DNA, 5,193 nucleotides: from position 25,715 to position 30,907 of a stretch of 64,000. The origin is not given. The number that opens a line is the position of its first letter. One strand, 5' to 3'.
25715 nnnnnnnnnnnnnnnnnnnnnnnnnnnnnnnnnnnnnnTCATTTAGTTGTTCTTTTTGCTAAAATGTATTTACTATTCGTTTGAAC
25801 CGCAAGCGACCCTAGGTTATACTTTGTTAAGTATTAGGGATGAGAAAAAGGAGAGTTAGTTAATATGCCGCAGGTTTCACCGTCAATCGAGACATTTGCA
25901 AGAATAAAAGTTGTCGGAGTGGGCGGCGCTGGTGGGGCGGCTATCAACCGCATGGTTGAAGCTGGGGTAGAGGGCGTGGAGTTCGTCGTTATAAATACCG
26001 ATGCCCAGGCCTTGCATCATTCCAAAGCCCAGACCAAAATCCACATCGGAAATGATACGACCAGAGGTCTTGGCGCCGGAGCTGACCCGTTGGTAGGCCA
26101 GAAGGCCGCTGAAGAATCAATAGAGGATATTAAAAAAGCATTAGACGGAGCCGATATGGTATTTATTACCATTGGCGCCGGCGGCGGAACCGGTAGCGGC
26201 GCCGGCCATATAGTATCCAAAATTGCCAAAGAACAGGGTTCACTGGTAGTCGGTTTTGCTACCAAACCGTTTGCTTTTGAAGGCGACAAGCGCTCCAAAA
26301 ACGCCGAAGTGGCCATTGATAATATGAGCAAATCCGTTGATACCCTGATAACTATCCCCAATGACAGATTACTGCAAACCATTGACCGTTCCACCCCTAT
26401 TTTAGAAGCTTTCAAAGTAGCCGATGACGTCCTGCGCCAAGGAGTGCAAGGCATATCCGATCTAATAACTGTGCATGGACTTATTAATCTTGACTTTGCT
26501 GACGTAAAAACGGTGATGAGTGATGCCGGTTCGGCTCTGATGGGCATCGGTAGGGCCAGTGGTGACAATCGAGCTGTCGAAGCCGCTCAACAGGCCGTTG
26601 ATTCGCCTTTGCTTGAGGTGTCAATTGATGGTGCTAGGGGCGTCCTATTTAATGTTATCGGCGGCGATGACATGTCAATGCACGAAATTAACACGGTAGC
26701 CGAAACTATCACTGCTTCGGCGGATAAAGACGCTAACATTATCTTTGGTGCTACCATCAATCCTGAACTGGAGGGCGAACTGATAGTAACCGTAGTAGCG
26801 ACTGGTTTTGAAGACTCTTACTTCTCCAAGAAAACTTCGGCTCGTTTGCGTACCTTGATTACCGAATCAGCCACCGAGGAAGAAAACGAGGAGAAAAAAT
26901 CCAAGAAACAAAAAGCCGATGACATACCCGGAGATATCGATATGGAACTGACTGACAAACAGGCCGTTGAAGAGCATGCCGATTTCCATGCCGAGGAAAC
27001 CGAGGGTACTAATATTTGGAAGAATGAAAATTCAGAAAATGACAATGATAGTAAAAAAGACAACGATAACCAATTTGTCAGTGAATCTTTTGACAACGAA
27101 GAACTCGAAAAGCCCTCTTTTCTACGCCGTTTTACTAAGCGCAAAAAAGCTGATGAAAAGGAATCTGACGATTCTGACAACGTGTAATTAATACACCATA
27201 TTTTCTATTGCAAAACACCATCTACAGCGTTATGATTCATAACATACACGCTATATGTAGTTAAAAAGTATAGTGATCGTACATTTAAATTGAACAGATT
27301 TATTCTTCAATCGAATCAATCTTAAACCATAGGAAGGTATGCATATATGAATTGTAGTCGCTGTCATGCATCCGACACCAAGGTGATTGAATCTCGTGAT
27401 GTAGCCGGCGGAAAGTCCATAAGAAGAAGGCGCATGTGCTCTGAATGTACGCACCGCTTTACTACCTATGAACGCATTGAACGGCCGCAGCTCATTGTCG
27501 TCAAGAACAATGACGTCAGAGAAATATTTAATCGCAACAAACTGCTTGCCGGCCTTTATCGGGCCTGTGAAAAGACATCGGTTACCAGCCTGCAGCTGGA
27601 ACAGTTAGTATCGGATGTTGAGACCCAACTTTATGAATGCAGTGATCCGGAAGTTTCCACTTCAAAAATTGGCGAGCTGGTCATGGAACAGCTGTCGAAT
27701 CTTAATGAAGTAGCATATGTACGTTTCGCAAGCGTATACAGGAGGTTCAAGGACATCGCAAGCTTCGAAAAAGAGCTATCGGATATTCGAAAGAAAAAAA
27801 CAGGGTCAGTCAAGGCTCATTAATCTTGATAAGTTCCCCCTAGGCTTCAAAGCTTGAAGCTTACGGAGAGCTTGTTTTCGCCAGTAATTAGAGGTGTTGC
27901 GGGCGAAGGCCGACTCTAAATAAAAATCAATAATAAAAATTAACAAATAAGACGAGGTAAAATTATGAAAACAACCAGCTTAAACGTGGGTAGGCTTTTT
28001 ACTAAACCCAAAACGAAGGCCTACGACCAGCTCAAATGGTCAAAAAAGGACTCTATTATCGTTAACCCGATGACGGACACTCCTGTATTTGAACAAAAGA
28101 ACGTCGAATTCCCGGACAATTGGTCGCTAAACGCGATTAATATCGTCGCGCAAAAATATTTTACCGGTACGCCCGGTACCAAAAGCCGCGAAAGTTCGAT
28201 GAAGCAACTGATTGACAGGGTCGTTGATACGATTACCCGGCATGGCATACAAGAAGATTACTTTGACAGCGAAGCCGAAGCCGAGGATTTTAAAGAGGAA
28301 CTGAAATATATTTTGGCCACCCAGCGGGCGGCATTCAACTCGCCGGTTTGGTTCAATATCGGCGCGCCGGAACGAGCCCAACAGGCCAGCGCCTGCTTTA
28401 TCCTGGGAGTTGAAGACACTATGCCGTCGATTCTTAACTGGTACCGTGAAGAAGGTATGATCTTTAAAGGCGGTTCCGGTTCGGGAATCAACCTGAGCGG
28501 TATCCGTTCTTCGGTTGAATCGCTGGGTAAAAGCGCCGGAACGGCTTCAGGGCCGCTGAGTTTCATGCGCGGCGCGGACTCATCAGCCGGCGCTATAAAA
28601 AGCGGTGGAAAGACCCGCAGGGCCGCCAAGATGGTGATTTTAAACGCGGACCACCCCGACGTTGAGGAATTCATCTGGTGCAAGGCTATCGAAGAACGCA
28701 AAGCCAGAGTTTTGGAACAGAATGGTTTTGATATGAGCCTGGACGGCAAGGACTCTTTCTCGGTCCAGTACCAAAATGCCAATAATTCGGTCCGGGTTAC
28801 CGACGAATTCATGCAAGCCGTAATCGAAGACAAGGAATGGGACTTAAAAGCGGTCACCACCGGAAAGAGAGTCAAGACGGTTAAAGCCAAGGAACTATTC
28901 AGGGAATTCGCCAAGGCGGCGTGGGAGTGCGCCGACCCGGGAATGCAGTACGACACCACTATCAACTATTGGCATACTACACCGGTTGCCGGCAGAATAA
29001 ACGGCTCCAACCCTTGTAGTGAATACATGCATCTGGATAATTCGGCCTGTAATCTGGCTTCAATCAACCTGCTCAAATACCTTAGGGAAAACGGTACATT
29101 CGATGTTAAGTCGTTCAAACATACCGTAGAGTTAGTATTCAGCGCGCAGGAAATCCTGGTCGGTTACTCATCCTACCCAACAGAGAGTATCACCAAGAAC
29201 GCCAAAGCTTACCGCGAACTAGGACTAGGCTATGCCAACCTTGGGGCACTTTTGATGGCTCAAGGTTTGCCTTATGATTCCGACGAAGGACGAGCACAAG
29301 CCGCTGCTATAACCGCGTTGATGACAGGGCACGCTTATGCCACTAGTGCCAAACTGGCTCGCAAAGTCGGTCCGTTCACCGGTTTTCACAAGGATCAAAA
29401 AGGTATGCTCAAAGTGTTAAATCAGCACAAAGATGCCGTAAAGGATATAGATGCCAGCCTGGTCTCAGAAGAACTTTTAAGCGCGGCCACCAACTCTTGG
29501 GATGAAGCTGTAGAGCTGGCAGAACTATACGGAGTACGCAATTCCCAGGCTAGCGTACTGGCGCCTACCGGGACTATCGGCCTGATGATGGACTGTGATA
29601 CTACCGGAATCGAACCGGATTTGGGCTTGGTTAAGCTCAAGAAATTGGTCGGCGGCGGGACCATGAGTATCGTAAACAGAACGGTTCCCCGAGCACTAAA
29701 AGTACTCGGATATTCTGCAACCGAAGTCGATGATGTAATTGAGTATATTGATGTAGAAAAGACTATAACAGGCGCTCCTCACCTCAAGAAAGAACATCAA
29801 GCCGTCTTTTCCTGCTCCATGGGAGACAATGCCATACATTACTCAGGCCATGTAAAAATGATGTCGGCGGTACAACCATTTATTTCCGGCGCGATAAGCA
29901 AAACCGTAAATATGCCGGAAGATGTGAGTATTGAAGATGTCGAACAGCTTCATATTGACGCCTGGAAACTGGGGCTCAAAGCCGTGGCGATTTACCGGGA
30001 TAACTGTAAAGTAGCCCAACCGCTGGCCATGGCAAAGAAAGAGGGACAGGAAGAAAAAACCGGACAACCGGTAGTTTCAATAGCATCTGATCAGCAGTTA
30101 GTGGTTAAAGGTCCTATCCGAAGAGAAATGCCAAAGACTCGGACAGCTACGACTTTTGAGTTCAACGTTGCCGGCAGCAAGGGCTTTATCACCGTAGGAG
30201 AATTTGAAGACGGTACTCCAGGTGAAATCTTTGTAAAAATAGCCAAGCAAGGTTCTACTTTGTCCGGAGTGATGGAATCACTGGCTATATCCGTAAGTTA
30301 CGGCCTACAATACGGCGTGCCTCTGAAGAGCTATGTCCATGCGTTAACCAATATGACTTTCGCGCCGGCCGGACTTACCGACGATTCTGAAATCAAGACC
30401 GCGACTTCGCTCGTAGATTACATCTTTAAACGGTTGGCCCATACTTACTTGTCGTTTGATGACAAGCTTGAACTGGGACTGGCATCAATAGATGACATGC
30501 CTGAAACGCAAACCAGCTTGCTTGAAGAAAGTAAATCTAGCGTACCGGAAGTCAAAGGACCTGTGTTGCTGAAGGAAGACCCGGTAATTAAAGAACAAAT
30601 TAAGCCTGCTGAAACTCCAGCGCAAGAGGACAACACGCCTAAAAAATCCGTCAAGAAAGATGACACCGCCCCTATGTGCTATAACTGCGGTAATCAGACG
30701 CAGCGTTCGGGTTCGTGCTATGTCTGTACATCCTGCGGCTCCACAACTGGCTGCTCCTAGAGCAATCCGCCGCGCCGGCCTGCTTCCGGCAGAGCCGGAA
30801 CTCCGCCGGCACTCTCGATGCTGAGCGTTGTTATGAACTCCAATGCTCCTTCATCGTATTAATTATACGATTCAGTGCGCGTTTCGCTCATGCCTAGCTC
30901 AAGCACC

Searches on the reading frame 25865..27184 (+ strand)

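Call 52: search_protein_families(library=pfam, proteins=[window:25865-27184:+])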
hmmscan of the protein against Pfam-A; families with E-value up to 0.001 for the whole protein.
window:25865-27184:+ (440 aa): 2 families
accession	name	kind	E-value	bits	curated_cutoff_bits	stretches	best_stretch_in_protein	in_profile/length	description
PF00091.31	Tubulin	-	1.5e-48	166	33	1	13-173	1-189/190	Tubulin/FtsZ family, GTPase domain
PF12327.13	FtsZ_C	-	1.7e-35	121.6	27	1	222-316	1-95/95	FtsZ family, C-terminal domain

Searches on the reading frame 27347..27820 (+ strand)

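Call 52: search_protein_families(library=pfam, proteins=[window:27347-27820:+])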
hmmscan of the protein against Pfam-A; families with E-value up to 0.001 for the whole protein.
window:27347-27820:+ (158 aa): 2 families
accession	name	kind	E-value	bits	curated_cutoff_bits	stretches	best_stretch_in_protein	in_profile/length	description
PF03477.21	ATP-cone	-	8.2e-19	68.4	25.8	1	50-136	2-87/88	ATP cone domain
PF22811.2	Zn_ribbon_NrdR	-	1.3e-17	63.9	27.2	1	1-42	1-42/42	Transcriptional repressor NrdR-like, N-terminal domain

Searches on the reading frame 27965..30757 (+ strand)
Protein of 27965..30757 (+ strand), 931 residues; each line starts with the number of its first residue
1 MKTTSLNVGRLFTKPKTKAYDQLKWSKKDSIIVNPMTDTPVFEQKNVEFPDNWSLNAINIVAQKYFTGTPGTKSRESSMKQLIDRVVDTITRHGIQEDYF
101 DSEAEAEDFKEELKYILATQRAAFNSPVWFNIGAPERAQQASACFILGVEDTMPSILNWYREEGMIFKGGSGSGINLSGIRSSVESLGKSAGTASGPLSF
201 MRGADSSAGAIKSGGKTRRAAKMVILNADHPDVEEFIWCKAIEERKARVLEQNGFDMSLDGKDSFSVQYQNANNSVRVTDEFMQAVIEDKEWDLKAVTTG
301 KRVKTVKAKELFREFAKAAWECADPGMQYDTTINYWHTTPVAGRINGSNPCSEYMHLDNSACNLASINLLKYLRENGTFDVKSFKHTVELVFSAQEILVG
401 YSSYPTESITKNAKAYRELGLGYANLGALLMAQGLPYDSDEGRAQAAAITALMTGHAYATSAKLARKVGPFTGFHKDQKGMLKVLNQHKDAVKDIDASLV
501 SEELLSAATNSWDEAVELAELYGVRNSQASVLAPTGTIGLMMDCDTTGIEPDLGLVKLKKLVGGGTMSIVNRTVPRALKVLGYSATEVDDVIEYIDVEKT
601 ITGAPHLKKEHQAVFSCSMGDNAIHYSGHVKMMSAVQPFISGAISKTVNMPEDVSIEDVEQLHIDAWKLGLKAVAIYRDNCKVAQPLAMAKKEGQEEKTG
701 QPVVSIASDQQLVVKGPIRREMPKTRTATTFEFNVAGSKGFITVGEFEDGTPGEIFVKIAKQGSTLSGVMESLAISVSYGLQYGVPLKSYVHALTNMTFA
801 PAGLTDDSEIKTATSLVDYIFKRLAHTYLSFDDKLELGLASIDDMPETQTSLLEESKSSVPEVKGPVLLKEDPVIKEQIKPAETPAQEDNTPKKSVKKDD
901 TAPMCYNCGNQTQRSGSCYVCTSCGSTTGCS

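Call 52: search_protein_families(library=pfam, proteins=[window:27965-30757:+])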
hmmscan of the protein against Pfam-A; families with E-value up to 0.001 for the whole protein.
window:27965-30757:+ (931 aa): 3 families
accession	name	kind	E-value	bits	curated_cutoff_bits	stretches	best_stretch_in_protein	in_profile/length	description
PF02867.20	Ribonuc_red_lgC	-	2.7e-142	475.5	23.9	1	142-677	1-523/523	Ribonucleotide reductase, barrel domain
PF08471.15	Ribonuc_red_2_N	-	8.3e-19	68.1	27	1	41-120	5-103/103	Class II vitamin B12-dependent ribonucleotide reductase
PF12637.14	TSCPD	-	1.5e-10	41.7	22.8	1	737-826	13-86/88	TSCPD domain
